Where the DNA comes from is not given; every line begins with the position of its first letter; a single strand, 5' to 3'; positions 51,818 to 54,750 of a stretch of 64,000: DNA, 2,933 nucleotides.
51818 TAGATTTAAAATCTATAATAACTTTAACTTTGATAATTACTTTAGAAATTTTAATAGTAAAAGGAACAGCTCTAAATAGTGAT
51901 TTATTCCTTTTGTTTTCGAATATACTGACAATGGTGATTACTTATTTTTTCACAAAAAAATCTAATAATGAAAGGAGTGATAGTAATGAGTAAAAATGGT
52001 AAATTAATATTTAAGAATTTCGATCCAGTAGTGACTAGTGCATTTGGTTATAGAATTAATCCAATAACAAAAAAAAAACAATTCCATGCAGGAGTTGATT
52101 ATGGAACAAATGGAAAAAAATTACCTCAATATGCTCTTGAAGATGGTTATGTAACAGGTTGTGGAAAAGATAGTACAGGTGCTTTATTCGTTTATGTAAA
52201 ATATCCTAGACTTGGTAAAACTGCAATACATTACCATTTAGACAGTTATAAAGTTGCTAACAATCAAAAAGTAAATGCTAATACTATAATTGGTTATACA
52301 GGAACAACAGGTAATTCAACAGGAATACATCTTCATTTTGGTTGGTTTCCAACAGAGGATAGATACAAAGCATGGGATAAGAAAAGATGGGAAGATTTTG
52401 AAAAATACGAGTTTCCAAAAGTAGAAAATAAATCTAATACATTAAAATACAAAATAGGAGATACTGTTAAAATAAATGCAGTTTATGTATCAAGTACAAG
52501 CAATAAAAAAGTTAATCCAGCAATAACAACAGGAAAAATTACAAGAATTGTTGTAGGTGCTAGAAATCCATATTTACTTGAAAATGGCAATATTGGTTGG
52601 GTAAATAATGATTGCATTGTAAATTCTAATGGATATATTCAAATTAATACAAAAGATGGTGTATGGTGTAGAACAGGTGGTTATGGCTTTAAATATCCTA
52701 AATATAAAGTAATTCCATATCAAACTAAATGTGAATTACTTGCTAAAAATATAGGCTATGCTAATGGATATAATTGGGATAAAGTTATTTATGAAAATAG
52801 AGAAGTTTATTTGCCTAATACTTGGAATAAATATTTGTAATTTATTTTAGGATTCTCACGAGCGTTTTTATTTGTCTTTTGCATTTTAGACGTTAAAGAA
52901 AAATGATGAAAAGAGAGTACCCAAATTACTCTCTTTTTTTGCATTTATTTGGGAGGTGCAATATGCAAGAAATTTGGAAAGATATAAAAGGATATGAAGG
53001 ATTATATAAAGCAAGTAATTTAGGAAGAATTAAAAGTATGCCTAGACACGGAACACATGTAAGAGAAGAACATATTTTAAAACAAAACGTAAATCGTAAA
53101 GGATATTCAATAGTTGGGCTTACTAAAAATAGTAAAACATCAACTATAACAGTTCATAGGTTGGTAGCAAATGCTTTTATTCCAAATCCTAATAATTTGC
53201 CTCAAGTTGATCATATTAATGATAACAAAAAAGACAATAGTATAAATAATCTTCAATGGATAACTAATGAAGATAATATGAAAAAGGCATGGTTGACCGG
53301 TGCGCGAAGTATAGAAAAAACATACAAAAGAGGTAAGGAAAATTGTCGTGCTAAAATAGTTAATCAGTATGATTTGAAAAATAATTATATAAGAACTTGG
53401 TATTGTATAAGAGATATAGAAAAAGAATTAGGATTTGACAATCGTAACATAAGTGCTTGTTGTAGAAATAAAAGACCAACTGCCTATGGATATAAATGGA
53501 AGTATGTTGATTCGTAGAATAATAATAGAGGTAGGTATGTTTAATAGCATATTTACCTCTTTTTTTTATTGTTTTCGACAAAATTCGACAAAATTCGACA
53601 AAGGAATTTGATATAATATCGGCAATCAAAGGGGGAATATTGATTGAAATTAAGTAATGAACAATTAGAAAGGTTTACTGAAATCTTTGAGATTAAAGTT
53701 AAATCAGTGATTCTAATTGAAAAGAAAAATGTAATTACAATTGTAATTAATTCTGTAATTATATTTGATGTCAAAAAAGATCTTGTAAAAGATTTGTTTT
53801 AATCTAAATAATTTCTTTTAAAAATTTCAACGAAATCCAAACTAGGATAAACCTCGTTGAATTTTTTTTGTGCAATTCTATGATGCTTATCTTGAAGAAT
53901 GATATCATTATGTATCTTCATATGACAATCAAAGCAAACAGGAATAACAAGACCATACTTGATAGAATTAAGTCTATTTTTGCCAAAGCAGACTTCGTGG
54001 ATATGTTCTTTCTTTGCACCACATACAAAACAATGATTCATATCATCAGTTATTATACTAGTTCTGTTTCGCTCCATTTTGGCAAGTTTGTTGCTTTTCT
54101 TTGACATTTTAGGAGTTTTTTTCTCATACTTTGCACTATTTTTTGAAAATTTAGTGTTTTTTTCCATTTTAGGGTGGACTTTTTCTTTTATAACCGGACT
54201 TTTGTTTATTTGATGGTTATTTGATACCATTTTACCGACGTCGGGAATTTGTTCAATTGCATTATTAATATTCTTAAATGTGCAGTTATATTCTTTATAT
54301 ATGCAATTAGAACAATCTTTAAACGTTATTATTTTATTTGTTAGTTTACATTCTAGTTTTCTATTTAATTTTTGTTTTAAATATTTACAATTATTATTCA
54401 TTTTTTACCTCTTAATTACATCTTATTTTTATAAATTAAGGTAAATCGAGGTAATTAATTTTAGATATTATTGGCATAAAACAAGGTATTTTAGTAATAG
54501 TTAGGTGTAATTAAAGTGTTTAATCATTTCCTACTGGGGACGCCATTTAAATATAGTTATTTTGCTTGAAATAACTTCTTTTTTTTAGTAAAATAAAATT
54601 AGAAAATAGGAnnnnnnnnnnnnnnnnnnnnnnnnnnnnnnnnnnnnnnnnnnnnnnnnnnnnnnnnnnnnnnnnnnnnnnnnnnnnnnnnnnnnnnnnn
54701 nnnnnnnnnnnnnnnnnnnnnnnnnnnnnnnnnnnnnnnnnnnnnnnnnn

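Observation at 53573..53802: Three phased perfect Spo0A boxes on an extended -10 promoter driving an untracked 52-codon ORF: a sporulation-coupled prophage switch?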

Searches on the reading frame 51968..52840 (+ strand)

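Call 7: search_protein_families(library=pfam, proteins=[window:51968-52840:+], max_evalue=0.01)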
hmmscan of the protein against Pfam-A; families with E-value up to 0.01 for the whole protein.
window:51968-52840:+ (290 aa): 1 family
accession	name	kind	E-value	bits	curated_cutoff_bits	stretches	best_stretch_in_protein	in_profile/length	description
PF01551.29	Peptidase_M23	-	1.1e-12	48.4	28.7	1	39-126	2-87/96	Peptidase family M23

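Call 13: search_protein_families(library=phrogs, proteins=[window:51968-52840:+], max_evalue=0.01)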
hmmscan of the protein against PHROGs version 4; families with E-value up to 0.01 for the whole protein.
window:51968-52840:+ (290 aa): 17 families
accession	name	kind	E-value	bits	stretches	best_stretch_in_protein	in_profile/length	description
phrog_7767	-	other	3.1e-15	57.4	1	21-160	5-144/194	metallo-endopeptidase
phrog_6700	-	lysis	4.9e-13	47.9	1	22-172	2608-2758/2898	endolysin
phrog_3578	-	lysis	5.3e-13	50.1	1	20-136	214-346/405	endolysin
phrog_14988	-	other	3.5e-11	44.3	1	20-125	14-125/272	peptidase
phrog_1067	-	head and packaging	4.6e-11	42.9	1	9-164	731-860/991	minor head protein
phrog_3084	-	lysis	1e-09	39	1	20-176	10-166/468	endolysin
phrog_10030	-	tail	2.2e-08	32.9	1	34-125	1908-2004/2105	tail length tape measure protein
phrog_4070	-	tail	8.4e-08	31.8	1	36-125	621-708/989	tail length tape measure protein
phrog_9205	-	unknown function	1.3e-07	30.7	1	21-125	530-639/1144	-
phrog_880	-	lysis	2.3e-07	31.5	1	22-132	17-125/435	endolysin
phrog_8537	-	unknown function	2.2e-06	28.2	1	34-125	6-99/384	-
phrog_28672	-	other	3.8e-06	26.8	1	21-126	275-373/397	metallo-endopeptidase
phrog_37190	-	other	1.4e-05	25.7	1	20-124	121-223/244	peptidase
phrog_11037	-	unknown function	4.9e-05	23.7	1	48-140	199-296/365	-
phrog_16615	-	other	6.5e-05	22.9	1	32-125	411-503/529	peptidase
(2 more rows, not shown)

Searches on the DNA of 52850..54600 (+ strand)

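Call 12: search_dna_similar(query=window:52850-54600:+, collection=phages, mode=distant, max_rows=30)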
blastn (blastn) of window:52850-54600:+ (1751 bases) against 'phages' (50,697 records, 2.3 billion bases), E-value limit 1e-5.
Records with a match: 229; places in all: 268; records where one place covers at least 80% of the query: 0.
Best place of each record, by identity: 90-95% 1; 80-90% 106; 60-80% 122.
By first word of the organism name: Flavobacterium 65; Enterococcus 59; Staphylococcus 47; Polaribacter 10; Prevotella 9; uncultured 8; Lactococcus 7; Bacteroides 5; Bacillus 5; Bacteriophage 3; and 8 more.
By host as written in the record: Flavobacterium columnare 56; - 29; Enterococcus faecalis 21; Staphylococcus sp. 18; Enterococcus faecium 10; Prevotella sp. 9; Staphylococcus xylosus M1997-2/10 7; Polaribacter sp. R2A056_3_33 6; and 50 more.
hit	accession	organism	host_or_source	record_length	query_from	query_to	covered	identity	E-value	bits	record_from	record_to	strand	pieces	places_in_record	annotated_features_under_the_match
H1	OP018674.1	Enterococcus phage vB_Efm_LG62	Enterococcus faecium 2111230062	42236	113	433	18%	67.4%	2e-19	104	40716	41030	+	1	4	homing endonuclease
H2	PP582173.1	Enterococcus phage vB_Efm3_KEN18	Enterococcus faecium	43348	113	433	18%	67.0%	2e-13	85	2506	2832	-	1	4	HNH endonuclease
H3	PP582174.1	Enterococcus phage vB_Efm3_KEN20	Enterococcus faecium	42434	113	433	18%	67.0%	2e-13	85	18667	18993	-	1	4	HNH endonuclease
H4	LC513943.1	Enterococcus phage vB_EfaS-DELF1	Enterococcus faecalis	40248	119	427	18%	67.2%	4e-15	91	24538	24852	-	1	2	hypothetical protein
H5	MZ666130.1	Enterococcus phage Bp29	Enterococcus faecium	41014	119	427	18%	67.2%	4e-15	91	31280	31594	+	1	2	none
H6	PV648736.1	Enterococcus phage vB_EfaS_SZ2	Enterococcus faecalis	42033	103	415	18%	65.7%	2e-7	65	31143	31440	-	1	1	HNH endonuclease | endonuclease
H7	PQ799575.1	Enterococcus phage vB_EfaS_MF-DL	Enterococcus faecium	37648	126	340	12%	68.2%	2e-7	65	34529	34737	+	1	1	NUMOD4 motif protein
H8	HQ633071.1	Synechococcus phage S-SKS1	Synechococcus sp. WH7803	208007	266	429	9%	75.9%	4e-21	109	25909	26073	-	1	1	hypothetical protein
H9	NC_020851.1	Synechococcus phage S-SKS1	Synechococcus sp. WH7803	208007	266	429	9%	75.9%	4e-21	109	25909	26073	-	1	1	HNH endonuclease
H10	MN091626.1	Staphylococcus phage PALS_2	Staphylococcus aureus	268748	275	434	9%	70.6%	3e-11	78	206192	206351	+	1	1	HNH homing endonuclease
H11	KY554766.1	Lactococcus phage AM6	Lactococcus lactis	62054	217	381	9%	67.9%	7e-6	60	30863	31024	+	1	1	HNH endonuclease family protein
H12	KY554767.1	Lactococcus phage AM7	Lactococcus lactis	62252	217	381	9%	67.9%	7e-6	60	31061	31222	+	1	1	HNH endonuclease family protein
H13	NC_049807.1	Lactococcus phage AM6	Lactococcus lactis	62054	217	381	9%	67.9%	7e-6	60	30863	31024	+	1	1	HNH endonuclease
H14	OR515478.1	Citrobacter phage Ci1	Citrobacter sp. JL 976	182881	287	432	8%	69.1%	2e-6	61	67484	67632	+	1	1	HNH homing endonuclease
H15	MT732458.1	Polaribacter phage Danklef_1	Polaribacter sp. R2A056_3_33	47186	303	434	8%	69.7%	7e-6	59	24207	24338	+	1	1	HNH endonuclease | homing endonuclease-like protein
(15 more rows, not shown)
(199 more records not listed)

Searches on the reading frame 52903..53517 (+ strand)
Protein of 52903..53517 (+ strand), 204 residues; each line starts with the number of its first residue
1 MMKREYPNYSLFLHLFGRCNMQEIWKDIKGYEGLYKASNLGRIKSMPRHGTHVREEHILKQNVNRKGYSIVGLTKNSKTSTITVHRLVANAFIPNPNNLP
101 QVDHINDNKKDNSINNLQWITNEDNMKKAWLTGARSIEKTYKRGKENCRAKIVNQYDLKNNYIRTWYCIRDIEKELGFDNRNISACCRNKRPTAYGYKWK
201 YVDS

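Call 7: search_protein_families(library=pfam, proteins=[window:52903-53517:+], max_evalue=0.01)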
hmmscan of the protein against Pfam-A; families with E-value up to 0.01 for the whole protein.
window:52903-53517:+ (204 aa): 3 families
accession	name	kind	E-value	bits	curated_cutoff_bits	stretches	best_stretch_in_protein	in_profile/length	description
PF07463.16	NUMOD4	-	4.1e-16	59.4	23.4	1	23-74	1-49/49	NUMOD4 motif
PF13392.12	HNH_3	-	4.2e-09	36.4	24.8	1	84-126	3-45/46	HNH endonuclease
PF07453.19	NUMOD1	-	4.1e-06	27.3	22.8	1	151-186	1-36/37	NUMOD1 domain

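Call 13: search_protein_families(library=phrogs, proteins=[window:52903-53517:+], max_evalue=0.01)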
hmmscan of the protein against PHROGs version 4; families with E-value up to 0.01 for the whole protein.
window:52903-53517:+ (204 aa): 18 families
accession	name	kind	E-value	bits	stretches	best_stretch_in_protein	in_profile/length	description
phrog_59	-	DNA, RNA and nucleotide metabolism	8.5e-45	154.9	1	20-199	135-282/423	HNH endonuclease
phrog_959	-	DNA, RNA and nucleotide metabolism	5.6e-35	121.1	1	21-151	4-129/138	HNH endonuclease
phrog_1492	-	DNA, RNA and nucleotide metabolism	1.7e-29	104.2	1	19-133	41-163/414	HNH endonuclease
phrog_37683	-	unknown function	4.1e-16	59.9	1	51-157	130-231/279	-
phrog_99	-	DNA, RNA and nucleotide metabolism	1.2e-08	36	1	27-131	113-207/383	HNH endonuclease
phrog_20162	-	DNA, RNA and nucleotide metabolism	2.1e-07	32.2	1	147-204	27-84/88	HNH endonuclease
phrog_17657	-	DNA, RNA and nucleotide metabolism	3e-07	31.4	1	37-120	81-165/168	HNH endonuclease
phrog_14913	-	DNA, RNA and nucleotide metabolism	8.1e-07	30.2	1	64-140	21-99/149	HNH endonuclease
phrog_7545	-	DNA, RNA and nucleotide metabolism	1.2e-06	29.8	1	57-141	57-146/160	HNH endonuclease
phrog_826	-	DNA, RNA and nucleotide metabolism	5.6e-06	27.1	1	62-128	91-157/281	HNH endonuclease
phrog_1035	-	DNA, RNA and nucleotide metabolism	7.6e-06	27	1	98-202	178-270/271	endonuclease VII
phrog_30377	-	DNA, RNA and nucleotide metabolism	1.8e-05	25.8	1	83-133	11-59/82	HNH endonuclease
phrog_21800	-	unknown function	9.7e-05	23.2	1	23-44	2-23/63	-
phrog_4578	-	DNA, RNA and nucleotide metabolism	0.00016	22.6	1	89-127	22-57/130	HNH endonuclease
phrog_4538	-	unknown function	0.00017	21.6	1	161-202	406-447/447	-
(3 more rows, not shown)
